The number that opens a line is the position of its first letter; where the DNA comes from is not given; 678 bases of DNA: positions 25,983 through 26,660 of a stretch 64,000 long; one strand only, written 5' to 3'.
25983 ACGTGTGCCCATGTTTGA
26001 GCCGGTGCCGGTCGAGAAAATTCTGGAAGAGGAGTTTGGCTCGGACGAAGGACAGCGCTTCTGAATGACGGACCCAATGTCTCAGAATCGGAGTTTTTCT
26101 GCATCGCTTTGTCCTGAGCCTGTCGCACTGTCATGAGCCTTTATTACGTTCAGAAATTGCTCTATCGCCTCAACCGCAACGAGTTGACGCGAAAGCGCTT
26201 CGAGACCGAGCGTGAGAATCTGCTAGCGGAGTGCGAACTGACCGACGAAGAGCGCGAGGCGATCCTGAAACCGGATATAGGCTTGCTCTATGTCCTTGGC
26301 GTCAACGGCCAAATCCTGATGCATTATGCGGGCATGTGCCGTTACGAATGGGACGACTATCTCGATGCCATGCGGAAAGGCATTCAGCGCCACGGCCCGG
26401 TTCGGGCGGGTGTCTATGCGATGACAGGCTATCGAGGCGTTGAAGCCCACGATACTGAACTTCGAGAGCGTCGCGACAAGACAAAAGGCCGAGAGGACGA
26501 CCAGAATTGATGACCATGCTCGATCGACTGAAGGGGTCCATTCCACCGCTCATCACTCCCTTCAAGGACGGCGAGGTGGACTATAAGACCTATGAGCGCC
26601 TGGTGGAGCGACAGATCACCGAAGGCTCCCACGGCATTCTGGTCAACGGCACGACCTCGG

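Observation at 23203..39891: Composite aromatic-amine / hydroxyphenylacetate-type catabolic supercluster with unusual part list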

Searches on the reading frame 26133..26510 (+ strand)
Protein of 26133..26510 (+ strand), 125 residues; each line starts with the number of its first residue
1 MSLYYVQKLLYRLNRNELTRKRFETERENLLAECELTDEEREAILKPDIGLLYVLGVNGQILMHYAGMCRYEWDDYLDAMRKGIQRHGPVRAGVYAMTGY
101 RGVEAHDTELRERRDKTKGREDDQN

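Call 3: search_protein_families(library=pfam, proteins=[window:26133-26510:+], max_evalue=0.01)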
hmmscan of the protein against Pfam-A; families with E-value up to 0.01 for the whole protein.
window:26133-26510:+ (125 aa): 1 family
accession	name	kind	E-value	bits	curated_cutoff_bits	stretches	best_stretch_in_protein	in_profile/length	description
PF07746.16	LigA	-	3e-11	43.7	25.3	1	7-80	2-74/87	Aromatic-ring-opening dioxygenase LigAB, LigA subunit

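Call 9: search_protein_families(library=ncbifam, proteins=[window:26133-26510:+], max_evalue=0.00001)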
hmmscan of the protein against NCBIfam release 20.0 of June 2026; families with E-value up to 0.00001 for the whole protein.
window:26133-26510:+ (125 aa): 0 families

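Call 37: search_solved_structures(query=window:26133-26510:+, max_evalue=1, show_alignments=2)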
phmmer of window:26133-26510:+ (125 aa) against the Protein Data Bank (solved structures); distinct sequences matched with E-value up to 1: 3.
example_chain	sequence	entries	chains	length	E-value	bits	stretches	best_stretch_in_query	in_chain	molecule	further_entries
3wrb_A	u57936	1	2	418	0.12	15.9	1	7-53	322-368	Gallate dioxygenase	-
3wku_A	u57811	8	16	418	0.12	15.9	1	7-53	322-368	Gallate dioxygenase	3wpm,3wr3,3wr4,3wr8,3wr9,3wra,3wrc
6t34_A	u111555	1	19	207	0.55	13.8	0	13-46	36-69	Coat protein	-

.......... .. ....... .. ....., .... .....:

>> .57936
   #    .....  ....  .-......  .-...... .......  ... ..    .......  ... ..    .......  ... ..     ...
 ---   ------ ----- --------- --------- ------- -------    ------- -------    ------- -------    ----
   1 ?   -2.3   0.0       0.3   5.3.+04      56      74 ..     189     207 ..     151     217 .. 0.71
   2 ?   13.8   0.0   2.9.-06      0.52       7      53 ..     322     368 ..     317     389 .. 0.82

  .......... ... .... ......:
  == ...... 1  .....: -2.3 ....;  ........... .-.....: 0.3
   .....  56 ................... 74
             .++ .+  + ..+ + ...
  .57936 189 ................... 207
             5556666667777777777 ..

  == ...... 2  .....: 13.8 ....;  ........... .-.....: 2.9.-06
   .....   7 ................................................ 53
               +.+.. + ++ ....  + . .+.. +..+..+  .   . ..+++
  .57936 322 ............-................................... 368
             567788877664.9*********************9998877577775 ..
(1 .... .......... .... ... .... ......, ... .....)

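Call 57: find_related_loci(query=window:26133-26510:+, collection=metagenome_contigs, flank=10000)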
Query window:26133-26510:+ (125 aa) in metagenome_contigs; peptide patterns used: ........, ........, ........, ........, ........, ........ (x = any residue, [..] = any of these).
554 stretches matched a pattern; 370 encode a relative of the query (tblastn E <= 1e-3); the best 80 are kept; 80 distinct loci.
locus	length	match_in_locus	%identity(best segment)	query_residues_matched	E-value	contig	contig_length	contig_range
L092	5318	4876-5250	90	1-125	1e-72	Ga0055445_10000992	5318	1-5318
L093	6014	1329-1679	85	1-117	5e-64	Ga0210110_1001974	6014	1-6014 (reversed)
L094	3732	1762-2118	79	1-119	2e-62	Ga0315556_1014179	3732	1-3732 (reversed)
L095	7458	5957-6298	79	1-114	9e-59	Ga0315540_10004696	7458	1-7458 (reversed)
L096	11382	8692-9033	85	1-114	9e-57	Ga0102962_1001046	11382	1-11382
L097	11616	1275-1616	66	1-114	4e-48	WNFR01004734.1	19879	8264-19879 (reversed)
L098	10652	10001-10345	66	1-115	6e-48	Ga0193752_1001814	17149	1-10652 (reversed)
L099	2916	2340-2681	67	1-114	9e-48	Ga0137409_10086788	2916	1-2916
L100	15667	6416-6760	65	1-115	2e-47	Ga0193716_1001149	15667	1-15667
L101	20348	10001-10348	65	1-116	2e-47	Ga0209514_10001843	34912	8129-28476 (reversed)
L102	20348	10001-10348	65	1-116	2e-47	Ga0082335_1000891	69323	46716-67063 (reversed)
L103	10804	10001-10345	64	1-115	6e-47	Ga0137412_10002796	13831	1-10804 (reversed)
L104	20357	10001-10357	61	1-119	1e-45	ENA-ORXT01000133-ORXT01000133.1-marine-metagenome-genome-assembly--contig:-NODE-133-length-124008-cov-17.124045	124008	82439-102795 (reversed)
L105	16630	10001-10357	61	1-119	2e-45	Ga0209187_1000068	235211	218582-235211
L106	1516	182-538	60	1-119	2e-45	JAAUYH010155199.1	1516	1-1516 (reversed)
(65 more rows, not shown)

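Call 61: search_protein_families(library=pfam, proteins=[L096:111-1568:+, L096:1584-2438:-, L096:4556-6163:-, L096:6234-7493:-, L096:9985-11265:+, L096:9955-11382:-], max_evalue=0.001)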
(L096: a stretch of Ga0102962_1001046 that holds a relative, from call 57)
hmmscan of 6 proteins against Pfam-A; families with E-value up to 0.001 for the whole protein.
L096:111-1568:+ (485 aa): 1 family
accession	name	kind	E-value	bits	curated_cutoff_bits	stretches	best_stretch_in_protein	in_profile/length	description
PF03055.21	RPE65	-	5.5e-128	428.4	27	1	15-477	2-468/469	Retinal pigment epithelial membrane protein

L096:1584-2438:- (284 aa): 1 family
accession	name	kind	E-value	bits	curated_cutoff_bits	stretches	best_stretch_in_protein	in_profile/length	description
PF01557.24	FAA_hydrolase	-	1.3e-66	224.8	23.9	1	74-280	1-213/214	Fumarylacetoacetate (FAA) hydrolase C-terminal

L096:4556-6163:- (535 aa): 3 families
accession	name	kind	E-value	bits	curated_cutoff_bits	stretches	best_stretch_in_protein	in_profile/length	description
PF07519.17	Tannase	-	2.6e-118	396.4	29.8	1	83-533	12-489/490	Tannase and feruloyl esterase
PF00326.27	Peptidase_S9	-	1.8e-09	37.8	22.6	0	398-490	127-208/213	Prolyl oligopeptidase family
PF19878.5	DUF6351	-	0.00076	18.6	22.4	0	96-231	193-309/655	Tannase-like family of unknown function (DUF6351)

L096:6234-7493:- (419 aa): 1 family
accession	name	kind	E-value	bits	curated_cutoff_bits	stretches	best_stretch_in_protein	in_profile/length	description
PF00144.29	Beta-lactamase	-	1.1e-37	130.4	27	1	119-398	18-313/329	Beta-lactamase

L096:9985-11265:+ (426 aa): 1 family
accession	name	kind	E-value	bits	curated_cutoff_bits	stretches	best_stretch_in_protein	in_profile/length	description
PF13480.13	Acetyltransf_6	-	1.3e-26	93.9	22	1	224-371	2-143/143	Acetyltransferase (GNAT) domain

L096:9955-11382:- (475 aa): 0 families

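Call 62: find_homologous_proteins(query=L096:1584-2438:-, max_evalue=1e-80)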
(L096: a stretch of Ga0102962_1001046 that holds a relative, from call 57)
Query L096:1584-2438:- (284 aa): 7686 proteins with E <= 1e-80 among 8000 candidates; the best 120 are listed.
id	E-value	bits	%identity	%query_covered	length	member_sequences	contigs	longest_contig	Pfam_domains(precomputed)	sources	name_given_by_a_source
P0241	5.1e-190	648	99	100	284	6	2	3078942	PF01557.24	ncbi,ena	-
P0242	9.2e-175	598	90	100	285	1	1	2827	PF01557.24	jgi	jgi:2-keto-4-pentenoate hydratase/2-oxohepta-3-ene-1,7-dioic acid hydratase in catechol pathway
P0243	4.6e-173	592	87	100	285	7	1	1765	PF01557.24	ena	-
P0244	7.5e-172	588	87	100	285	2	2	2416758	PF01557.24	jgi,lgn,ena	-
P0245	1.1e-171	588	87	100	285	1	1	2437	PF01557.24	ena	-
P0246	6.2e-168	576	87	100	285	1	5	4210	PF01557.24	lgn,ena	-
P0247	9.3e-160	549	83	100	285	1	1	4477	PF01557.24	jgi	jgi:2-keto-4-pentenoate hydratase/2-oxohepta-3-ene-1,7-dioic acid hydratase in catechol pathway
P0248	3.2e-131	455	70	100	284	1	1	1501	PF01557.24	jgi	jgi:2-keto-4-pentenoate hydratase/2-oxohepta-3-ene-1,7-dioic acid hydratase in catechol pathway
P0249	3.9e-123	429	67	100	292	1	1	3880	PF01557.24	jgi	jgi:2-keto-4-pentenoate hydratase/2-oxohepta-3-ene-1,7-dioic acid hydratase in catechol pathway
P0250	1.2e-122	427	65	100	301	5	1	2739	PF01557.24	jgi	jgi:2-keto-4-pentenoate hydratase/2-oxohepta-3-ene-1,7-dioic acid hydratase in catechol pathway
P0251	3.1e-122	426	66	100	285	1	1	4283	PF01557.24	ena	-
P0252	7.8e-122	424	66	100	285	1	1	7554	PF01557.24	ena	-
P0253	8.9e-122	424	65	100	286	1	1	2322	PF01557.24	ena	-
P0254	1.5e-121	423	66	100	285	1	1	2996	PF01557.24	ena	-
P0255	1.6e-121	423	65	100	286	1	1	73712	PF01557.24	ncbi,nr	ncbi:MAG: 2-hydroxyhepta-2,4-diene-1,7-dioate isomerase [Rhizobiales bacterium]|nr:2-hydroxyhepta-2,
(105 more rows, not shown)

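Call 63: find_encoding_contigs(protein=P0244, flank=10000, max_places=2)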
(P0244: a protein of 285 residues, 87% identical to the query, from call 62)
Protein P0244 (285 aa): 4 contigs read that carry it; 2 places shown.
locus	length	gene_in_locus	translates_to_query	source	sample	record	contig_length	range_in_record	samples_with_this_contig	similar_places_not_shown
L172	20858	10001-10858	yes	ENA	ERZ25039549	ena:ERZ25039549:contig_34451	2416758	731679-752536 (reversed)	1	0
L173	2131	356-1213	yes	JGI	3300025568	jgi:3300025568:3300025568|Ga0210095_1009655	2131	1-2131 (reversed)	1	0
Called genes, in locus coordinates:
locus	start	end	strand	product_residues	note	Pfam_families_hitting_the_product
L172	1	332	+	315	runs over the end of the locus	PF01564:Spermine_synth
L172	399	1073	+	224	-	-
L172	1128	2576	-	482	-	PF00171:Aldedh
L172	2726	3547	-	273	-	PF02900:LigB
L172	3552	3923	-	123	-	PF07746:LigA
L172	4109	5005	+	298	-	PF00701:DHDPS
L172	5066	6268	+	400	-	PF00144:Beta-lactamase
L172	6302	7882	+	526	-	PF07519:Tannase, PF00326:Peptidase_S9 (faint)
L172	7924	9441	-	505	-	PF00171:Aldedh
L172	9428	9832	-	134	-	PF02962:CHMI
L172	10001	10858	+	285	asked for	PF01557:FAA_hydrolase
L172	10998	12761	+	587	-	PF10703:MoaF, PF17409:MoaF_C (weak)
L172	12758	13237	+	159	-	-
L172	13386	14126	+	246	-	-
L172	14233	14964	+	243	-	PF13847:Methyltransf_31 (weak), PF01209:Ubie_methyltran (weak), PF08241:Methyltransf_11, PF13649:Methyltransf_25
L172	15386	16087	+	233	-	-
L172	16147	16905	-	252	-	PF02798:GST_N, PF13417:GST_N_3, PF13409:GST_N_2, PF00043:GST_C, PF14497:GST_C_3 (weak), PF13410:GST_C_2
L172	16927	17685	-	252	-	PF02798:GST_N, PF13417:GST_N_3, PF13409:GST_N_2, PF17172:GST_N_4 (weak), PF00043:GST_C, PF14497:GST_C_3 (weak), PF13410:GST_C_2 (weak)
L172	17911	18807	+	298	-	PF00106:adh_short, PF08659:KR, PF13561:adh_short_C2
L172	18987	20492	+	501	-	PF00171:Aldedh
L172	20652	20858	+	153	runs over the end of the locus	PF01575:MaoC_dehydratas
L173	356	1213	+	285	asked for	PF01557:FAA_hydrolase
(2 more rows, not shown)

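Call 64: find_encoding_contigs(protein=P0241, flank=10000, max_places=2)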
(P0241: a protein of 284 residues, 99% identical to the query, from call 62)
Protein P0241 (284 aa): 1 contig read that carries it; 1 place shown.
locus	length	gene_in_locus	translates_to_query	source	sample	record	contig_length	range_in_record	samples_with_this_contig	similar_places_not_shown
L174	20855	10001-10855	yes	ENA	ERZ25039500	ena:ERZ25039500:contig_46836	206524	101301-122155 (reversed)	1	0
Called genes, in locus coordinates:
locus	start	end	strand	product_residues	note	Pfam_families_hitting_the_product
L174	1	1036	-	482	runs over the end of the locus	PF00171:Aldedh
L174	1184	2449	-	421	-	PF13480:Acetyltransf_6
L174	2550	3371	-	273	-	PF02900:LigB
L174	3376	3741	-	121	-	PF07746:LigA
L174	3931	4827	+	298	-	PF00701:DHDPS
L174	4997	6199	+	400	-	PF00144:Beta-lactamase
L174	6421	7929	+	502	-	PF07519:Tannase, PF00326:Peptidase_S9 (faint)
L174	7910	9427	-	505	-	PF00171:Aldedh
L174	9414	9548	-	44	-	-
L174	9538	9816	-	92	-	PF02962:CHMI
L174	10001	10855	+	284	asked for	PF01557:FAA_hydrolase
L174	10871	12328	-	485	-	PF03055:RPE65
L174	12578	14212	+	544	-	PF10703:MoaF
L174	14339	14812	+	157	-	-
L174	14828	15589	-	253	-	PF02798:GST_N, PF13417:GST_N_3, PF13409:GST_N_2, PF14497:GST_C_3 (weak), PF00043:GST_C (weak), PF13410:GST_C_2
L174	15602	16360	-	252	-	PF02798:GST_N, PF13417:GST_N_3, PF13409:GST_N_2, PF17172:GST_N_4 (weak), PF00043:GST_C, PF14497:GST_C_3 (weak), PF13410:GST_C_2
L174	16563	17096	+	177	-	PF00106:adh_short, PF02737:3HCDH_N (weak), PF08659:KR, PF13561:adh_short_C2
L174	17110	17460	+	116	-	-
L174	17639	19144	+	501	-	PF00171:Aldedh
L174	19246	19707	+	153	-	PF01575:MaoC_dehydratas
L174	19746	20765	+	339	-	PF08240:ADH_N, PF00107:ADH_zinc_N, PF13602:ADH_zinc_N_2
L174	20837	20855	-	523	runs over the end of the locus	PF00501:AMP-binding, PF13193:AMP-binding_C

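Call 80: search_protein_families(library=pfam, proteins=[L174:12578-14212:+, L174:4997-6199:+, L174:1184-2449:-], max_evalue=0.001)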
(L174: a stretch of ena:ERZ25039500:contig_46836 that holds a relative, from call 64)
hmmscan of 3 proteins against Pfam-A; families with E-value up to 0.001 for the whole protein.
L174:12578-14212:+ (544 aa): 1 family
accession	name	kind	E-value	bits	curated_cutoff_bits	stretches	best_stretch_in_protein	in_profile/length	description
PF10703.15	MoaF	-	1.3e-18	67.3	23.3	1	332-428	10-105/108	MoaF N-terminal domain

L174:4997-6199:+ (400 aa): 1 family
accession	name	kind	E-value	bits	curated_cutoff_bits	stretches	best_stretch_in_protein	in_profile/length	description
PF00144.29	Beta-lactamase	-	5.8e-38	131.3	27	1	100-386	18-320/329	Beta-lactamase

L174:1184-2449:- (421 aa): 1 family
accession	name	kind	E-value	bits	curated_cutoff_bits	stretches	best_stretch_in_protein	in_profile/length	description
PF13480.13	Acetyltransf_6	-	1.3e-26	93.9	22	1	219-366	2-143/143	Acetyltransferase (GNAT) domain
